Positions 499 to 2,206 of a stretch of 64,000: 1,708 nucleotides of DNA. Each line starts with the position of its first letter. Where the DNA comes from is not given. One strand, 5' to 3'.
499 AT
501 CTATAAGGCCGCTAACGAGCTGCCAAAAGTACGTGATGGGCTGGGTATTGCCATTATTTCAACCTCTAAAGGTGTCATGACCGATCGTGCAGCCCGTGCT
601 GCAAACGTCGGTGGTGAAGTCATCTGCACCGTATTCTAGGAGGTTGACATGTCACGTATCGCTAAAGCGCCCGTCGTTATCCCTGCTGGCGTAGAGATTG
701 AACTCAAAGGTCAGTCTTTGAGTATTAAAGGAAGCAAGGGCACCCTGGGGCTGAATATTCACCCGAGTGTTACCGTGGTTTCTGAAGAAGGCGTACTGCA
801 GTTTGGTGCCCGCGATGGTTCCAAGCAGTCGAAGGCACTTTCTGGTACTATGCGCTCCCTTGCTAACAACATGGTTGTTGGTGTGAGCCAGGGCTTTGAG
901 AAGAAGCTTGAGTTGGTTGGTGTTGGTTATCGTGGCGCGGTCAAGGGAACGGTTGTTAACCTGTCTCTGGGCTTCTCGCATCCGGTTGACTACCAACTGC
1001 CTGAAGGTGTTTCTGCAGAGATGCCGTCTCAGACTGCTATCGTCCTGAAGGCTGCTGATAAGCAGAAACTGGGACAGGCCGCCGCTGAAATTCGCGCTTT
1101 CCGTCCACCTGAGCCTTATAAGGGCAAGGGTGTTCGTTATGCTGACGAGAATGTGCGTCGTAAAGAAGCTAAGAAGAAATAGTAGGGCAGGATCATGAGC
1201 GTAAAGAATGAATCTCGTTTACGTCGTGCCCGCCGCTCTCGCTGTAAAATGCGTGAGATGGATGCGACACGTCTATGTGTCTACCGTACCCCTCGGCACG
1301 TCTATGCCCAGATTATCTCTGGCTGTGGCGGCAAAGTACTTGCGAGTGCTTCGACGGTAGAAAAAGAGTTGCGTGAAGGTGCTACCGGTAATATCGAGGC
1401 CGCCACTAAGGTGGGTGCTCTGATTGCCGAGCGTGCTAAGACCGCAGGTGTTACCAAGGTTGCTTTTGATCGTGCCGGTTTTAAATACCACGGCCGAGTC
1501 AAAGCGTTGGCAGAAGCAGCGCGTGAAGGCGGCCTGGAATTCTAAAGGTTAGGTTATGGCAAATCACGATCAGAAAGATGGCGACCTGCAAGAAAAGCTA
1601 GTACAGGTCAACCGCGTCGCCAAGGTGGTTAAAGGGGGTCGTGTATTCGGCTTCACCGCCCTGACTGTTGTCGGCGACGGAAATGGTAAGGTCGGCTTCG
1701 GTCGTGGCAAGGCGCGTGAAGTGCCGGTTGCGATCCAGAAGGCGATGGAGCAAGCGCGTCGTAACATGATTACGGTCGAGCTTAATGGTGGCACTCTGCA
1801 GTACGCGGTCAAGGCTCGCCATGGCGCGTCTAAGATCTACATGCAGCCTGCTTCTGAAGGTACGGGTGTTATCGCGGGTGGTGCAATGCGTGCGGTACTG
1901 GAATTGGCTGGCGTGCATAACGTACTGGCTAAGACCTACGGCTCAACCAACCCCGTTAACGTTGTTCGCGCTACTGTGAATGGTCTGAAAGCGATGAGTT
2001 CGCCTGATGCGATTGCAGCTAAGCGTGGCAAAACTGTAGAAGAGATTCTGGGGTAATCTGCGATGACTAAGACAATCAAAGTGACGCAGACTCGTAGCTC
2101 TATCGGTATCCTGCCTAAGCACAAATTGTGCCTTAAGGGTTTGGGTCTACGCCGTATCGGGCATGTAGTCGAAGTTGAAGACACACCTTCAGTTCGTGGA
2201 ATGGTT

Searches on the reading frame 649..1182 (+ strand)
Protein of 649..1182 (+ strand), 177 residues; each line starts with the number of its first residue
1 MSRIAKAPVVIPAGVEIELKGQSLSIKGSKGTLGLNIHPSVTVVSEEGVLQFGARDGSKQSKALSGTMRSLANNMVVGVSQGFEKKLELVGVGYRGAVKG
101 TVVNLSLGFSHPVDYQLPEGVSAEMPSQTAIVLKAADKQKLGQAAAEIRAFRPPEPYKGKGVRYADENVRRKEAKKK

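Call 57: find_encoding_contigs(protein=window:649-1182:+, flank=10000, max_places=1)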
Protein window:649-1182:+ (177 aa): no gene with exactly this product is on record in the collection.

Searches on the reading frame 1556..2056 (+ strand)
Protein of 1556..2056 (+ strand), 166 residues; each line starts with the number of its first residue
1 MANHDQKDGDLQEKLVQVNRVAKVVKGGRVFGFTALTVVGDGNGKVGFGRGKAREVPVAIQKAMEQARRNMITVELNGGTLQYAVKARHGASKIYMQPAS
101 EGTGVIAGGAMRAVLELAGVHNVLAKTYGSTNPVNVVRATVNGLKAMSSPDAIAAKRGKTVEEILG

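Call 59: find_encoding_contigs(protein=window:1556-2056:+, flank=10000, max_places=1)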
Protein window:1556-2056:+ (166 aa): 3 contigs read that carry it; 1 place shown.
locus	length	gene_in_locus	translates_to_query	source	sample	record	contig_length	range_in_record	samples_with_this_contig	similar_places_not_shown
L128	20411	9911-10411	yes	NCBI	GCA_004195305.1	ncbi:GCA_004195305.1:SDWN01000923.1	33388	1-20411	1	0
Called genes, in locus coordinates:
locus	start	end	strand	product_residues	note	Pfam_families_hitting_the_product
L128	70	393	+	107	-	-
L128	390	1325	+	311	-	PF00962:A_deaminase, PF19326:AMP_deaminase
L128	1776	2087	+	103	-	PF00338:Ribosomal_S10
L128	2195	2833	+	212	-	PF00297:Ribosomal_L3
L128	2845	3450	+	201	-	PF00573:Ribosomal_L4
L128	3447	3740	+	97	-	PF00276:Ribosomal_L23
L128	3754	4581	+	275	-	PF00181:Ribosomal_L2_N, PF03947:Ribosomal_L2_C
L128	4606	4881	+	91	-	PF00203:Ribosomal_S19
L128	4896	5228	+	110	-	PF00237:Ribosomal_L22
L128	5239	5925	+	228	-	PF07650:KH_2, PF00189:Ribosomal_S3_C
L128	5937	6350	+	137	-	PF00252:Ribosomal_L16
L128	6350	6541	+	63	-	PF00831:Ribosomal_L29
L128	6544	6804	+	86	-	PF00366:Ribosomal_S17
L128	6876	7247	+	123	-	PF00238:Ribosomal_L14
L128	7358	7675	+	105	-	PF00467:KOW (weak), PF17136:ribosomal_L24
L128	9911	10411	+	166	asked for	PF00333:Ribosomal_S5, PF03719:Ribosomal_S5_C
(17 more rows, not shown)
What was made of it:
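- Tried and rejected: A third returned a ribosomal-protein operon from a different assembly (call 59).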
